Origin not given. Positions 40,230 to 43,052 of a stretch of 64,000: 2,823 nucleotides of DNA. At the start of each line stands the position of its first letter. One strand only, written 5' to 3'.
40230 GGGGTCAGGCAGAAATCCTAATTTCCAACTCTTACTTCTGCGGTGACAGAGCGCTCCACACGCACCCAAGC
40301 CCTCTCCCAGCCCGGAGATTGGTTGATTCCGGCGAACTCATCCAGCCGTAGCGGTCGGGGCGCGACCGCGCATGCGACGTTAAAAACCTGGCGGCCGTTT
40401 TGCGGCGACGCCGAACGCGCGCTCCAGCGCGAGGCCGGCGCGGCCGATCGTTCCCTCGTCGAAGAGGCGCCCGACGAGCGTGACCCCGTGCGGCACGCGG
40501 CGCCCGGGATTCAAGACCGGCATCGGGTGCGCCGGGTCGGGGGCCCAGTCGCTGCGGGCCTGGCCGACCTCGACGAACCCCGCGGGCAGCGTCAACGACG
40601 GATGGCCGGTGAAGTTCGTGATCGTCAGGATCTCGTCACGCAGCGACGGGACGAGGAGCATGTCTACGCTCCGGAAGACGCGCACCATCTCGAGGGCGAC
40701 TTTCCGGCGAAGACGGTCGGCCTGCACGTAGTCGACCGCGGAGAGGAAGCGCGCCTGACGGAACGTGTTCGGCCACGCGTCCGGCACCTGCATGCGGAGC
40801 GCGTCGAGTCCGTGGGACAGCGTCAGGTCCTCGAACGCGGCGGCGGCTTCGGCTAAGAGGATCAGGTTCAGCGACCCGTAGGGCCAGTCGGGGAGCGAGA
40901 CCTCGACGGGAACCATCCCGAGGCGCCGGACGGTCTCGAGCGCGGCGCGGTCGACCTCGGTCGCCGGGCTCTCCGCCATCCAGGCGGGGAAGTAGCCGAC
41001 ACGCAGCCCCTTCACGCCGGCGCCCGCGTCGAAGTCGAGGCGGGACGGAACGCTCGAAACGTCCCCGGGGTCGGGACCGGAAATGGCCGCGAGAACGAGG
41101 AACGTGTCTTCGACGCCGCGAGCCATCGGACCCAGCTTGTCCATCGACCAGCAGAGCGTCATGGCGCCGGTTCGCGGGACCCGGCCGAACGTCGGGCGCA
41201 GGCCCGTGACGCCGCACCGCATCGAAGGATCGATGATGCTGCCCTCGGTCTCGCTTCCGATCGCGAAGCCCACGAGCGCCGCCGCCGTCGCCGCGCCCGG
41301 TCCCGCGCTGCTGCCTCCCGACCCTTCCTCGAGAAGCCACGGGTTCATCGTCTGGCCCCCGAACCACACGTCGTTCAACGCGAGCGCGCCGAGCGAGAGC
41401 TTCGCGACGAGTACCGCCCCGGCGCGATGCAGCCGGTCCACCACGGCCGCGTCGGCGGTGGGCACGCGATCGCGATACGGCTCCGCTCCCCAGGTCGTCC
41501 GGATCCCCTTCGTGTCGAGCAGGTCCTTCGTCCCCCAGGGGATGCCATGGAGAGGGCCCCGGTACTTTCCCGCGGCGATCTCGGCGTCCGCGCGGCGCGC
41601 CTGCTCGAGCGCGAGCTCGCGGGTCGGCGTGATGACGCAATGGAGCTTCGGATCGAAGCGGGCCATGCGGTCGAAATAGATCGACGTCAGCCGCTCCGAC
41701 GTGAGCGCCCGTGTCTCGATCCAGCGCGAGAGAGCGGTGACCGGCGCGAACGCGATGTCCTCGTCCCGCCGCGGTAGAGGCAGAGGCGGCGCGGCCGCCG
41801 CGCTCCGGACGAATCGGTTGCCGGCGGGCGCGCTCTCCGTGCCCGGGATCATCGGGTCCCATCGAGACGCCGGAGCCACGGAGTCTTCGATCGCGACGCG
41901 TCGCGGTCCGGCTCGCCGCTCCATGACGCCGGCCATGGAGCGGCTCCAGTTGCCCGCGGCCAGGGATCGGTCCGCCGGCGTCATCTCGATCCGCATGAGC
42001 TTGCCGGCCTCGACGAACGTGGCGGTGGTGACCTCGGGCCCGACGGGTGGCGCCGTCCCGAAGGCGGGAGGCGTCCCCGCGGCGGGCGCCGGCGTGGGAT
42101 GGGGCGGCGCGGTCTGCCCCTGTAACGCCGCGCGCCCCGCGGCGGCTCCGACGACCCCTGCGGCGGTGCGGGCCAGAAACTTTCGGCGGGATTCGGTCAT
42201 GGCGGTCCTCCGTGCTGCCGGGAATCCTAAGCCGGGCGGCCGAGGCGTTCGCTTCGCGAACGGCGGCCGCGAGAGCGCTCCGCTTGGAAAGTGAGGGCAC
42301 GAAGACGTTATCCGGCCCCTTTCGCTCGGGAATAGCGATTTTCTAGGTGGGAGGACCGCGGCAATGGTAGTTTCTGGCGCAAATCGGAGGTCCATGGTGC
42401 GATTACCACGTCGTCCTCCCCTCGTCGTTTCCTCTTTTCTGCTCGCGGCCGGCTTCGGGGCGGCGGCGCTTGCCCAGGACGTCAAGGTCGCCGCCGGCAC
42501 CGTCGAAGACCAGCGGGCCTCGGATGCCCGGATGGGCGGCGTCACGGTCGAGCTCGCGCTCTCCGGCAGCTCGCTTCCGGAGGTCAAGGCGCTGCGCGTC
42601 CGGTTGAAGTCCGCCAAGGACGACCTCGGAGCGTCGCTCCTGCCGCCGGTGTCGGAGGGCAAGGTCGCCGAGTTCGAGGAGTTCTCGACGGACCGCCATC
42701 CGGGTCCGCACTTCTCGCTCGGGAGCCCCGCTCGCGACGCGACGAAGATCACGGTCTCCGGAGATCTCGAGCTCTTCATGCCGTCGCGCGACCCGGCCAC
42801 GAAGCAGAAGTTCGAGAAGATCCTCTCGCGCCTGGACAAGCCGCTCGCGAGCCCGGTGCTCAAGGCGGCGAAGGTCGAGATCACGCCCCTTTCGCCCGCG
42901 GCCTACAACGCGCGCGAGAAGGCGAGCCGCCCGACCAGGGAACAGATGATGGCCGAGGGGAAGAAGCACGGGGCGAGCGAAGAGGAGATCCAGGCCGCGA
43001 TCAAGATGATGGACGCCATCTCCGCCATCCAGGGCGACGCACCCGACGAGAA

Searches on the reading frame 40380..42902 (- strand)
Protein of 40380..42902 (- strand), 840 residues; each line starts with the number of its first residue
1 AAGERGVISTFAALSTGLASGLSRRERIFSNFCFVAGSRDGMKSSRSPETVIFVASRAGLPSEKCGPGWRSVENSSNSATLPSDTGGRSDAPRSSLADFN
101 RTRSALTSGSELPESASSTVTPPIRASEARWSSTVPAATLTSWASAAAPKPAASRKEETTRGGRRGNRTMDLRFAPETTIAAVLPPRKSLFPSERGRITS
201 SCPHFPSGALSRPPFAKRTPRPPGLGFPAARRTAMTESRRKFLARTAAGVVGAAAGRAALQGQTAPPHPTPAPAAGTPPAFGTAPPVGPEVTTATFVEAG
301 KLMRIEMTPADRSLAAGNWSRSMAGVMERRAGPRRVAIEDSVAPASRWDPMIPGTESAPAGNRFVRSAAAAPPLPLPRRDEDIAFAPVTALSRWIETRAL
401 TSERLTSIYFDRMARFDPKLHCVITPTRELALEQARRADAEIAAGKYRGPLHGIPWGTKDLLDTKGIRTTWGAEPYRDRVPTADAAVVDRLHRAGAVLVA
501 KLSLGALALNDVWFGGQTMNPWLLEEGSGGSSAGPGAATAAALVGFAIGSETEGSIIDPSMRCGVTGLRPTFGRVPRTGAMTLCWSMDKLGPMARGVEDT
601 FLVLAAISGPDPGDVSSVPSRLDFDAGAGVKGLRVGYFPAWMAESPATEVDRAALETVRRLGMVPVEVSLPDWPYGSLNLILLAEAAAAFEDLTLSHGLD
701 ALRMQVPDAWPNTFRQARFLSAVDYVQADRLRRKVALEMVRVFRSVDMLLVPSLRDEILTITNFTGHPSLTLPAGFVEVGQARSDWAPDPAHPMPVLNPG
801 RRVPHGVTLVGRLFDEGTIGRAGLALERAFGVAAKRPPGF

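Call 52: search_protein_families(library=pfam, proteins=[window:40380-42902:-], max_evalue=0.001)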
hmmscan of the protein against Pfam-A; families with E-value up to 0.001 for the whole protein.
window:40380-42902:- (840 aa): 1 family
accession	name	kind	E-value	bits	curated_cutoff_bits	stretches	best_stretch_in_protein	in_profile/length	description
PF01425.27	Amidase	-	1.2e-73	249.1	27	1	405-818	2-443/445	Amidase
